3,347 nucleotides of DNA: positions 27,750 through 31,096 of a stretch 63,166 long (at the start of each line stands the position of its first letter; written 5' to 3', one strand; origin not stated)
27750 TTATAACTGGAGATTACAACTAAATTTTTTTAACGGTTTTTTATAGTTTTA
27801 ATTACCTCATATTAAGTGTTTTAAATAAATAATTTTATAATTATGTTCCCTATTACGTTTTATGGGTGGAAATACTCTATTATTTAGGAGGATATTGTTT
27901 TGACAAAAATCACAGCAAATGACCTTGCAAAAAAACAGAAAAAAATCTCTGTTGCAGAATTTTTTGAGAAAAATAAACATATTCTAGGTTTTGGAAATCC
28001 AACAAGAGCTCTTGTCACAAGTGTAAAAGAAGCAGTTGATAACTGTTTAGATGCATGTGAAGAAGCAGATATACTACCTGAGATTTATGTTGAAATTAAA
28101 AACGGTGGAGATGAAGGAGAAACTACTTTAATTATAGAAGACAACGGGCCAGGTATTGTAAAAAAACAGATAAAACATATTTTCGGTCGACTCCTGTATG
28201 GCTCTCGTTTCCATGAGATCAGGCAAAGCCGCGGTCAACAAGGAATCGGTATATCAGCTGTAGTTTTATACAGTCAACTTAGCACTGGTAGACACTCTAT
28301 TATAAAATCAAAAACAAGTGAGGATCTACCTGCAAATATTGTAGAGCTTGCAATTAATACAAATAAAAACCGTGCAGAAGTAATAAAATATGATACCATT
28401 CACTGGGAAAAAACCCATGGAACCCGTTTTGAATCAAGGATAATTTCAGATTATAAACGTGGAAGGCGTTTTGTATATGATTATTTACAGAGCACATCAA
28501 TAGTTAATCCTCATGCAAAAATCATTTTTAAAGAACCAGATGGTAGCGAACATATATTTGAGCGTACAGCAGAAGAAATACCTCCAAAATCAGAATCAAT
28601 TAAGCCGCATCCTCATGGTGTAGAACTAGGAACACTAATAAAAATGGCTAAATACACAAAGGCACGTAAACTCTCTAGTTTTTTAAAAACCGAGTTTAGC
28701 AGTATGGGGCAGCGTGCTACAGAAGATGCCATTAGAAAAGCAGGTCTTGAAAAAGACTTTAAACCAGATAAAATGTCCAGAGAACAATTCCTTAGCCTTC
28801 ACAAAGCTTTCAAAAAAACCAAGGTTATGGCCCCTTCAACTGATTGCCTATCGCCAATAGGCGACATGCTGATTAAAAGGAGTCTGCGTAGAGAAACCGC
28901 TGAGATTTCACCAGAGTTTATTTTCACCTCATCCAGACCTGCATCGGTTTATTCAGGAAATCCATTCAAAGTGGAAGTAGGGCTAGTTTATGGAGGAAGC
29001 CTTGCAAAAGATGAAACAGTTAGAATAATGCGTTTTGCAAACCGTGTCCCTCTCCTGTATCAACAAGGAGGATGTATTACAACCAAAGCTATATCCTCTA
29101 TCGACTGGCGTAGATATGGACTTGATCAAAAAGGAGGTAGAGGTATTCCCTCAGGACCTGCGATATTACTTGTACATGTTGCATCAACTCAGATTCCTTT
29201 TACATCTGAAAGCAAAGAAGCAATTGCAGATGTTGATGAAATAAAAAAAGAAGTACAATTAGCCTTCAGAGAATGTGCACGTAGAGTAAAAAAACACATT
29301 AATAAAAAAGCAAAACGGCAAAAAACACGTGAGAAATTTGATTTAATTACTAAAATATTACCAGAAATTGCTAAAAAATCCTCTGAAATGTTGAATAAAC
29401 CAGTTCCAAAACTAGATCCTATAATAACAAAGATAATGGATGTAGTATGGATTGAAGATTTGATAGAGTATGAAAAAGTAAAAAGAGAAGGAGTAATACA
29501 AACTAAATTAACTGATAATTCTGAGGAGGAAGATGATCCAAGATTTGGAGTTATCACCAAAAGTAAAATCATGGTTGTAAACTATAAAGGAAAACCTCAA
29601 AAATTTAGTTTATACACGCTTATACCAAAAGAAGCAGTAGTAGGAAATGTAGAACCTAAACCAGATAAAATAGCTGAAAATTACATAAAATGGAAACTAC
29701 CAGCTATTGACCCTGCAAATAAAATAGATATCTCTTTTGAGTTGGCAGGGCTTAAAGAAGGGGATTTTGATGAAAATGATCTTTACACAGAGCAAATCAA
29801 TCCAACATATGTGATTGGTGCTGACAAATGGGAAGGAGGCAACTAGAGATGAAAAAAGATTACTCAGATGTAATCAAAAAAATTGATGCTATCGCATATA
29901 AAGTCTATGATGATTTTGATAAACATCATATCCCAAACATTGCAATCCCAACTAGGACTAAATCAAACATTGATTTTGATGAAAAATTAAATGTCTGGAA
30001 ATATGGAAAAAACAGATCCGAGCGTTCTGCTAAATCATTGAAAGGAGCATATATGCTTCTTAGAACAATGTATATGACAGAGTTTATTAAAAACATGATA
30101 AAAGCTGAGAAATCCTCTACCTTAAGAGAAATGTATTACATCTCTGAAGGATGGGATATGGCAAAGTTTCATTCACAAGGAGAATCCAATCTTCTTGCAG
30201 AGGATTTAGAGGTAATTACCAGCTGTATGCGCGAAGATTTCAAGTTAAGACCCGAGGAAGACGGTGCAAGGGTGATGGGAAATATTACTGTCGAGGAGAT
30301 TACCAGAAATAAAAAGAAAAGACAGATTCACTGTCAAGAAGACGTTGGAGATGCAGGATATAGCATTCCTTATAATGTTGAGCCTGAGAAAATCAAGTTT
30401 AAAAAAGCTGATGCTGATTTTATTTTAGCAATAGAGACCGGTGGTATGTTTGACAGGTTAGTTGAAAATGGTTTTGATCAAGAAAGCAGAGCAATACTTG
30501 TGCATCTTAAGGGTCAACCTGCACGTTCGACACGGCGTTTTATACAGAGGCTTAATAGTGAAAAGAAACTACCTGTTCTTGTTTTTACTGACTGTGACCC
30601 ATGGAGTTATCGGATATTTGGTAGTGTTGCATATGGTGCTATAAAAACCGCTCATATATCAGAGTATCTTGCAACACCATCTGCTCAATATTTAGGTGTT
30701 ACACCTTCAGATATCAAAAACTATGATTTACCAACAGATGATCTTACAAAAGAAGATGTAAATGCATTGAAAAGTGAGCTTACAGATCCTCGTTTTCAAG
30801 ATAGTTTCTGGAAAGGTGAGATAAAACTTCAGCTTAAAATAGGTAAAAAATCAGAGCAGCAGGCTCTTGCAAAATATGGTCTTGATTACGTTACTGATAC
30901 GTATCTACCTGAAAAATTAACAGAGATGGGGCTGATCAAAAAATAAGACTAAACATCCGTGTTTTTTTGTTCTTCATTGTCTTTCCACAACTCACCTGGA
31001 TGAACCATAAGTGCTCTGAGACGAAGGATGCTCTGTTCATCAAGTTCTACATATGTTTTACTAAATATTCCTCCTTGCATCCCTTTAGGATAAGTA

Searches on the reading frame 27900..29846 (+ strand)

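Call 11: search_protein_families(library=pfam, proteins=[window:27900-29846:+], max_evalue=0.001)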
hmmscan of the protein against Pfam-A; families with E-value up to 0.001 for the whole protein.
window:27900-29846:+ (648 aa): 3 families
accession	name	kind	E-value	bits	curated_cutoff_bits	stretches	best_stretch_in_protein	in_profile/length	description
PF09239.17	Topo-VIb_trans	-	5.8e-63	211.9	24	1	312-479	1-159/159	Topoisomerase VI B subunit, transducer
PF02518.31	HATPase_c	-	1.8e-09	38.5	26.4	1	37-132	5-91/111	Histidine kinase-, DNA gyrase B-, and HSP90-like ATPase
PF13589.12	HATPase_c_3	-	1.9e-08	34.9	25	1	40-171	5-126/137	Histidine kinase-, DNA gyrase B-, and HSP90-like ATPase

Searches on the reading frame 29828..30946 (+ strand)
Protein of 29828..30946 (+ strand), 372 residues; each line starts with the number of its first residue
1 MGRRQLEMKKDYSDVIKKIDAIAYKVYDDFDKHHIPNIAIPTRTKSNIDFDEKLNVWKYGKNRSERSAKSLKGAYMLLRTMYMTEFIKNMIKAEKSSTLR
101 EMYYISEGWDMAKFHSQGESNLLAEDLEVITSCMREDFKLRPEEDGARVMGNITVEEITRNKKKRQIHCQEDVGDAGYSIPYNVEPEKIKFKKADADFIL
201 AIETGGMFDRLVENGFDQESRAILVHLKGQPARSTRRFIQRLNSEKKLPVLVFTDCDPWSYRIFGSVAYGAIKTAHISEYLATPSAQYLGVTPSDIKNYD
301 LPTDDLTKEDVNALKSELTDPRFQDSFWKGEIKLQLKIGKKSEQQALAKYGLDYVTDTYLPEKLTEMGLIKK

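Call 11: search_protein_families(library=pfam, proteins=[window:29828-30946:+], max_evalue=0.001)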
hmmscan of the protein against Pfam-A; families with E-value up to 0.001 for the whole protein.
window:29828-30946:+ (372 aa): 3 families
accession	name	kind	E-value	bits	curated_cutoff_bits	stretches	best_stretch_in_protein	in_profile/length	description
PF21180.3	TOP6A-Spo11_Toprim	-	1.3e-60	204.7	24.1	1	198-364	1-170/170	Topoisomerase 6 subunit A/Spo11, Toprim domain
PF20768.2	Topo_VI_alpha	-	9e-22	77.1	23.6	1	143-195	1-50/50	All-beta domain in DNA topoisomerase VI alpha subunit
PF04406.19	TP6A_N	-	1.8e-16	60.1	26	1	77-139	3-61/62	Type IIB DNA topoisomerase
